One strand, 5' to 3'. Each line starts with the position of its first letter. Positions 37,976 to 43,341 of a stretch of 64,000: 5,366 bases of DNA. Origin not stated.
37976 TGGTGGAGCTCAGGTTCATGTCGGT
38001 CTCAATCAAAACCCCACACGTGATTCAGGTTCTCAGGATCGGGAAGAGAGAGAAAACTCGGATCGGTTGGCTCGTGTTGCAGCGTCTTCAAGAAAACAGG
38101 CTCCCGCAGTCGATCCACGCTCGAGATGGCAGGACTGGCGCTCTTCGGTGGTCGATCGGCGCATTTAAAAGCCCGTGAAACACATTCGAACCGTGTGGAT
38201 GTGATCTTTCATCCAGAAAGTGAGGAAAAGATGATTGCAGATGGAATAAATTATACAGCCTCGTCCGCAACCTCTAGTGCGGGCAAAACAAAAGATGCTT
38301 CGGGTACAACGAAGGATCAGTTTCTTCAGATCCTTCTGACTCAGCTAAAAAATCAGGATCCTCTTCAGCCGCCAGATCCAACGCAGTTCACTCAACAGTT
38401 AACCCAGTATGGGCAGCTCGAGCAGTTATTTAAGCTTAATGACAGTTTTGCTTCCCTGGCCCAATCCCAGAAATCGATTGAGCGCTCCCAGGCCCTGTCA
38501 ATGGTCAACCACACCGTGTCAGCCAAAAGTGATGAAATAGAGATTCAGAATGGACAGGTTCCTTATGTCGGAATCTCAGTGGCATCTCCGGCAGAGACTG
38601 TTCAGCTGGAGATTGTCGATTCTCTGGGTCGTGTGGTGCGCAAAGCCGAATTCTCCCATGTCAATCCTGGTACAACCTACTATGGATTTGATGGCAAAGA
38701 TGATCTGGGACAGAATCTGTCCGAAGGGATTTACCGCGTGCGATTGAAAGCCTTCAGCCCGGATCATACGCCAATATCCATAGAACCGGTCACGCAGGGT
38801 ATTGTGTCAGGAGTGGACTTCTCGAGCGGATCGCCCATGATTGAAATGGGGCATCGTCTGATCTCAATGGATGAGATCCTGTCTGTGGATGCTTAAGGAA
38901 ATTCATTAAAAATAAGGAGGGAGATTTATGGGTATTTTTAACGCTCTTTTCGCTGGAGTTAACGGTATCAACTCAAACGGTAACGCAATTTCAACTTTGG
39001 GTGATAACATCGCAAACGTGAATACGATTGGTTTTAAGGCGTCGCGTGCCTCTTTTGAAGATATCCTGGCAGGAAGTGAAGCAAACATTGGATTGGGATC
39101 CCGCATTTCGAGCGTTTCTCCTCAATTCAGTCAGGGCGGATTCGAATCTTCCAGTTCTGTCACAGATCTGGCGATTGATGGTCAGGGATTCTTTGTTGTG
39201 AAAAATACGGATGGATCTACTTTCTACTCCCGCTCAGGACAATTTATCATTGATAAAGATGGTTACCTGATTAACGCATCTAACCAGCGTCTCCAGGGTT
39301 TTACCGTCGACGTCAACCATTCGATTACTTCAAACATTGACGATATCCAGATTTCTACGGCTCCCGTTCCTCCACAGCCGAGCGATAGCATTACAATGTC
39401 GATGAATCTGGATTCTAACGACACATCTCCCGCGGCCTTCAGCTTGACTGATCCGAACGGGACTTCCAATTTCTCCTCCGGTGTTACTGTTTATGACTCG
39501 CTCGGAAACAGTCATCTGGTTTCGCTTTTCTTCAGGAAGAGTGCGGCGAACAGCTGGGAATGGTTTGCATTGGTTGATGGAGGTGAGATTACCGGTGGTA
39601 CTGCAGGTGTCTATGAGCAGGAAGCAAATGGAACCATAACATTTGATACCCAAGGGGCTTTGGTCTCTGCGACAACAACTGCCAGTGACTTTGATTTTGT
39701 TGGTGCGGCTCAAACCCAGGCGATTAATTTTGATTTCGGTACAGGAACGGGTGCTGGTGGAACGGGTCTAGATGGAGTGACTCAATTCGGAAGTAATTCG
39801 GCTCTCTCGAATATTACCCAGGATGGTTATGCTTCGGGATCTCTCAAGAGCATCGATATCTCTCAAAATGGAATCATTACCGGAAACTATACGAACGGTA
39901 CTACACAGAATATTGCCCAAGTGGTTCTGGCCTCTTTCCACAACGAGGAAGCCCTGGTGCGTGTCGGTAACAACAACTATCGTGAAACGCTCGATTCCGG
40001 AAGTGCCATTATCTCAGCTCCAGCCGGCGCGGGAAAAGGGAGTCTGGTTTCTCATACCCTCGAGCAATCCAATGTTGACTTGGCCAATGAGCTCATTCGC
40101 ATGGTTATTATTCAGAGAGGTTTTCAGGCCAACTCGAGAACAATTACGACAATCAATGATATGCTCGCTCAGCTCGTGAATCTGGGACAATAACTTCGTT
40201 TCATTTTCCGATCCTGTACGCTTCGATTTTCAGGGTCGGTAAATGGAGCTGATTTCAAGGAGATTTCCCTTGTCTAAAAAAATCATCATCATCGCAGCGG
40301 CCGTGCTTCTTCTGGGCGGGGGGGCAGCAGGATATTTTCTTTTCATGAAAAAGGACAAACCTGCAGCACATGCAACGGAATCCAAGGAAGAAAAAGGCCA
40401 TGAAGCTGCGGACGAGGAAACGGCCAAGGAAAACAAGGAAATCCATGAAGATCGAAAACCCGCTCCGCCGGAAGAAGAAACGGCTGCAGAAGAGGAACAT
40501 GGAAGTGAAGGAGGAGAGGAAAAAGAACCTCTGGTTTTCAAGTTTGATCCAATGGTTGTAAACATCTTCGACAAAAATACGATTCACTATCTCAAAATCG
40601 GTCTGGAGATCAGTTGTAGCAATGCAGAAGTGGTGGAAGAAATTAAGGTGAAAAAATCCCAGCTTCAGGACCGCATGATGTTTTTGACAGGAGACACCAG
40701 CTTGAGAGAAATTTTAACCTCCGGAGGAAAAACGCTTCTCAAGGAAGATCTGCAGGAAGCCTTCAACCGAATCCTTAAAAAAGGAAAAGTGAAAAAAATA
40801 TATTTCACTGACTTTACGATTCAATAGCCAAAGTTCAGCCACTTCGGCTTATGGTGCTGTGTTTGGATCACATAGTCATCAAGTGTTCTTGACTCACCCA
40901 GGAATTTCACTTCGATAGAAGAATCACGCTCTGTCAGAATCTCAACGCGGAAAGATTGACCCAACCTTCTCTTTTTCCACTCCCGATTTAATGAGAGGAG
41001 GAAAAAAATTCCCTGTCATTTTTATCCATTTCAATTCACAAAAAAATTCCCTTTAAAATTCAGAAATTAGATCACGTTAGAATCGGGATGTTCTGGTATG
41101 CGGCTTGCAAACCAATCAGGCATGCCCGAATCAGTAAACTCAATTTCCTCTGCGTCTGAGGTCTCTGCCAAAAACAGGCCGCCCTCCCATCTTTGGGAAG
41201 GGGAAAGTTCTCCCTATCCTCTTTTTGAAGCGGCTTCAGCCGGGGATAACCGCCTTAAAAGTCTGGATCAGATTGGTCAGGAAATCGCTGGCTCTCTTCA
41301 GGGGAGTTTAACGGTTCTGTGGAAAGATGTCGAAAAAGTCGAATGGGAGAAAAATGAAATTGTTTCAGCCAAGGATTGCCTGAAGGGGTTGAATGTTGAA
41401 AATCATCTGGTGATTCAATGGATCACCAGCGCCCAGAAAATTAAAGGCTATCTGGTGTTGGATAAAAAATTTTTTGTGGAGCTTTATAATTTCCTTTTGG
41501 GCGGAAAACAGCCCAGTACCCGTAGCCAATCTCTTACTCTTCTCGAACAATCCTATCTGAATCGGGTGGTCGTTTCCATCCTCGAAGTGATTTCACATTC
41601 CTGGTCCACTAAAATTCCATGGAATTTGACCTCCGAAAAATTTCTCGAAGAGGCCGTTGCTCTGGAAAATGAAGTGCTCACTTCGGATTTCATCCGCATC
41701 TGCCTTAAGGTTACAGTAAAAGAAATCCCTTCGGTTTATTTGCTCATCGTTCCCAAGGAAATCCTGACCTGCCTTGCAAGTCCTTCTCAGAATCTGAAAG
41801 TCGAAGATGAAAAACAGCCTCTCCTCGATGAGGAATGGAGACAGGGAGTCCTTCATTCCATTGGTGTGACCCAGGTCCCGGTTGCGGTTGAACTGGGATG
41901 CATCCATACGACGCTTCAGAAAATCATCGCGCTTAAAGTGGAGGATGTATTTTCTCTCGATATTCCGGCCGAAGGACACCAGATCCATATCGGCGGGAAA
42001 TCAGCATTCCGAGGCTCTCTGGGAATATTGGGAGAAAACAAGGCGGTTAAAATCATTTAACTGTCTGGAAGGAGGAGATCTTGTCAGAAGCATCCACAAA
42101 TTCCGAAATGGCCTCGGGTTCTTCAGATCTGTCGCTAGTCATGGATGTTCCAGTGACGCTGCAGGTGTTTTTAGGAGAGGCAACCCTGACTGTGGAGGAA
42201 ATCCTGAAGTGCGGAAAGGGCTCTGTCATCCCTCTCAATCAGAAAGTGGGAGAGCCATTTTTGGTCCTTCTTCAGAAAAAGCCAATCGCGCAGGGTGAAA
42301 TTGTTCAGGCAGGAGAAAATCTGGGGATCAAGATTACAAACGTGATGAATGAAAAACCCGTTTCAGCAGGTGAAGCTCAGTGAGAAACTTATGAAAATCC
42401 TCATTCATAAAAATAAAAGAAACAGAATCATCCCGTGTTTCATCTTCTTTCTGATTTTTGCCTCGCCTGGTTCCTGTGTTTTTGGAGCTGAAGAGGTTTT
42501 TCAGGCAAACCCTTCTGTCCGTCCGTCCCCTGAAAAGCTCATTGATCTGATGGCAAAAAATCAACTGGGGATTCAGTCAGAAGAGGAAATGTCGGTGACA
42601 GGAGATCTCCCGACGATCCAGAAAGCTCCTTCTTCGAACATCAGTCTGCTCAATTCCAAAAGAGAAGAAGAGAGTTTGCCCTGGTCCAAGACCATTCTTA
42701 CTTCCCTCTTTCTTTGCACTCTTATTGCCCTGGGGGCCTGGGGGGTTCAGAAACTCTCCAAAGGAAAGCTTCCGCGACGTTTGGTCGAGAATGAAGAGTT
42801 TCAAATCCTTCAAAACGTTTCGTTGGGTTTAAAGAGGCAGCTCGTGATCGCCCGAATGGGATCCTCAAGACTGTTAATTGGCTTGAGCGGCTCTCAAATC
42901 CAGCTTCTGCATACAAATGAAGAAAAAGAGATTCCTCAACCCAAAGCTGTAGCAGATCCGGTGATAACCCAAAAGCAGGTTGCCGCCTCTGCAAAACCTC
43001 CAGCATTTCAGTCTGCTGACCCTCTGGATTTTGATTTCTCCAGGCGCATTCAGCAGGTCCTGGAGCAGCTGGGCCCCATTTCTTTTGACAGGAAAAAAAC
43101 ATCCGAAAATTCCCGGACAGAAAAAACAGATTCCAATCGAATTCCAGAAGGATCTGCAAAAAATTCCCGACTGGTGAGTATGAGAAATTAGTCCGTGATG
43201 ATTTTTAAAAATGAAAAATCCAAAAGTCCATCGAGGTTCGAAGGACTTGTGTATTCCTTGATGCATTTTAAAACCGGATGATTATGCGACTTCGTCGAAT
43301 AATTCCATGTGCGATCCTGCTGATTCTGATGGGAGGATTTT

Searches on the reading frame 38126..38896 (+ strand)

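Call 73: search_protein_families(library=pfam, proteins=[window:38126-38896:+], max_evalue=0.00001)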
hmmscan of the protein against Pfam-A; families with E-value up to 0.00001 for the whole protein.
window:38126-38896:+ (256 aa): 3 families
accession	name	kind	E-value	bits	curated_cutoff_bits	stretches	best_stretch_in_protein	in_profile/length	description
PF03963.19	FlgD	-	1e-18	67.7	27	1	43-109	8-74/75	Flagellar hook capping protein - N-terminal region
PF13860.13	FlgD_ig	-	2.7e-11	43.7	27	1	136-209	2-75/79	FlgD Ig-like domain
PF13861.12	FLgD_tudor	-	3.4e-07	30.8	26.9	1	122-251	5-57/58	FlgD Tudor-like domain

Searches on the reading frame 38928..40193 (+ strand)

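Call 73: search_protein_families(library=pfam, proteins=[window:38928-40193:+], max_evalue=0.00001)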
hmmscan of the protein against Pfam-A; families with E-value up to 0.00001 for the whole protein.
window:38928-40193:+ (421 aa): 3 families
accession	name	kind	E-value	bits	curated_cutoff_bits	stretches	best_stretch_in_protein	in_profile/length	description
PF07559.19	FlgE_D2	-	5.1e-27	95.5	22.7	1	160-301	1-142/142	Flagellar basal body protein FlaE D2 domain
PF06429.18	Flg_bbr_C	-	2.3e-14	53.1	23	1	376-419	3-46/46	Flagellar basal body rod FlgEFG protein C-terminal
PF22692.1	LlgE_F_G_D1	-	1.6e-12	47.8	27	1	82-144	1-58/64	Flagellar hook protein FlgE/F/G D1 domain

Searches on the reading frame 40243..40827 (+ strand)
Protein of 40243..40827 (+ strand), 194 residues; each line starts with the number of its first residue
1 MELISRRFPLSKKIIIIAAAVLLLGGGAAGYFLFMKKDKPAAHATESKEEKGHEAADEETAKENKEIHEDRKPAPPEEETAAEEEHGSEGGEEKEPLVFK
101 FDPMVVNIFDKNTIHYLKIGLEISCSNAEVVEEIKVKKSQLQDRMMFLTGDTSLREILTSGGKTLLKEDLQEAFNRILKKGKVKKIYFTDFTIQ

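Call 73: search_protein_families(library=pfam, proteins=[window:40243-40827:+], max_evalue=0.00001)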
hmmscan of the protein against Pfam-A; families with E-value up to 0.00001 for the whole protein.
window:40243-40827:+ (194 aa): 1 family
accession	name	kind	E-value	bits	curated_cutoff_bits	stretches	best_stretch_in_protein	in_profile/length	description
PF03748.19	FliL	-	6.1e-17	62.5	24.6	1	99-194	2-103/103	Flagellar basal body-associated protein FliL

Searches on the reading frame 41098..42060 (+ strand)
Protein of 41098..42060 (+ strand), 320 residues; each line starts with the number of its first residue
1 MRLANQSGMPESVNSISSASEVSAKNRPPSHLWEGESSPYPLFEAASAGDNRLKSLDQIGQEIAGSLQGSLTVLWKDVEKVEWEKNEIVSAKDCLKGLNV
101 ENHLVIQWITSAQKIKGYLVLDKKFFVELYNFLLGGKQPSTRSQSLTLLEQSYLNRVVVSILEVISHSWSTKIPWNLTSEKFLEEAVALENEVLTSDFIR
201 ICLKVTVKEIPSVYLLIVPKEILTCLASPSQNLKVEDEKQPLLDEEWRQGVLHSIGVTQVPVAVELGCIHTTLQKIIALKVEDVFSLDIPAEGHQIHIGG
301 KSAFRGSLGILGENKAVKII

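Call 73: search_protein_families(library=pfam, proteins=[window:41098-42060:+], max_evalue=0.00001)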
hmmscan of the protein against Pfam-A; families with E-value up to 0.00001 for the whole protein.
window:41098-42060:+ (320 aa): 1 family
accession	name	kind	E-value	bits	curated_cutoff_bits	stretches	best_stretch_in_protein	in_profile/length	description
PF01052.25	FliMN_C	-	5.3e-12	45.9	23.8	1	257-319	5-68/73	Type III flagellar switch regulator (C-ring) FliN C-term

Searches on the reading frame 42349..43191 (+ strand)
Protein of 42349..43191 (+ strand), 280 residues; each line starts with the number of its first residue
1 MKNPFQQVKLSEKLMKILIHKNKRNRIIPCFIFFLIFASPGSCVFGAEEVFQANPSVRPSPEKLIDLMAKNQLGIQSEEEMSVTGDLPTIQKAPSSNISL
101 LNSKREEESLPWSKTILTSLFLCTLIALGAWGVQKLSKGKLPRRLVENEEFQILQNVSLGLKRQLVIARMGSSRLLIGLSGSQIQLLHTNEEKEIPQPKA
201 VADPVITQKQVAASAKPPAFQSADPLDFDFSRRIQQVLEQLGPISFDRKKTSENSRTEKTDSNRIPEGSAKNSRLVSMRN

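Call 73: search_protein_families(library=pfam, proteins=[window:42349-43191:+], max_evalue=0.00001)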
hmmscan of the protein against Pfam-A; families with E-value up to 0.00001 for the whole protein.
window:42349-43191:+ (280 aa): 1 family
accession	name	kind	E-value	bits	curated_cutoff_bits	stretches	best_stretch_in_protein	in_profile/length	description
PF04347.18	FliO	-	1.4e-09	38.4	22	1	145-220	16-82/91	Flagellar biosynthesis protein, FliO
